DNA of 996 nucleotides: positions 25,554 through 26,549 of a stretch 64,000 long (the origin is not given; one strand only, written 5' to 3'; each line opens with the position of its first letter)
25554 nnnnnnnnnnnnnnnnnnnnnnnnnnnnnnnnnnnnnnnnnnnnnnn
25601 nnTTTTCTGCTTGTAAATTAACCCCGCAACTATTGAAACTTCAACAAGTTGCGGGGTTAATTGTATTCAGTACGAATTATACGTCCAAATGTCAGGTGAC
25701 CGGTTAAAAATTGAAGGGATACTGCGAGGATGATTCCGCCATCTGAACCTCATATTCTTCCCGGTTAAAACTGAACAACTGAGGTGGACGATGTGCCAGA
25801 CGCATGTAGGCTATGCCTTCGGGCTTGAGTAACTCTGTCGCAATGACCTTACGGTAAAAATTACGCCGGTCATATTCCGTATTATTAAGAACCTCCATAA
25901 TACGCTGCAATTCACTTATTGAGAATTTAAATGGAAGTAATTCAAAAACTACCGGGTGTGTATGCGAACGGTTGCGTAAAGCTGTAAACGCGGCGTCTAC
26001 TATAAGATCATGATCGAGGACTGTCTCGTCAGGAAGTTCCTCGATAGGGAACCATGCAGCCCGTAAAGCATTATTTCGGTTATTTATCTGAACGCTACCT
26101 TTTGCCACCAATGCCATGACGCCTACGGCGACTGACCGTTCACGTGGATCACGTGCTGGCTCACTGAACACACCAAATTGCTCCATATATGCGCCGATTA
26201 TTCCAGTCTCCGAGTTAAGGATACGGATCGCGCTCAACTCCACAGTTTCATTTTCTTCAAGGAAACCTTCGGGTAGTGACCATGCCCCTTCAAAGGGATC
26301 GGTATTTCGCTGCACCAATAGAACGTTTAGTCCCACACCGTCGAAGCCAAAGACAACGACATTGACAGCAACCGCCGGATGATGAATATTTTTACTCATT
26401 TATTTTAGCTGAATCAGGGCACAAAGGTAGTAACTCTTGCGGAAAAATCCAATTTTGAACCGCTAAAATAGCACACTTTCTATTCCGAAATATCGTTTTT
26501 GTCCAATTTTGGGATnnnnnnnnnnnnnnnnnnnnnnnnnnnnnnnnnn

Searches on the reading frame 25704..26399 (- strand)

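Call 9: search_protein_families(library=pfam, proteins=[window:25704-26399:-], max_evalue=0.001)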
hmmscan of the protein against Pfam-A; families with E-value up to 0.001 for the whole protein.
window:25704-26399:- (231 aa): 3 families
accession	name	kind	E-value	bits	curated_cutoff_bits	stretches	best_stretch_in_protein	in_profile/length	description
PF00293.34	NUDIX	-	3.2e-18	66.5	21.1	1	8-130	2-127/134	NUDIX domain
PF21906.2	NrtR_WHD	-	2.1e-14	53.9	27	1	151-211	1-61/61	NrtR DNA-binding winged helix domain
PF19368.5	AraR_C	-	4.2e-06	27.3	23.8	1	149-217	3-72/82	AraR C-terminal winged HTH domain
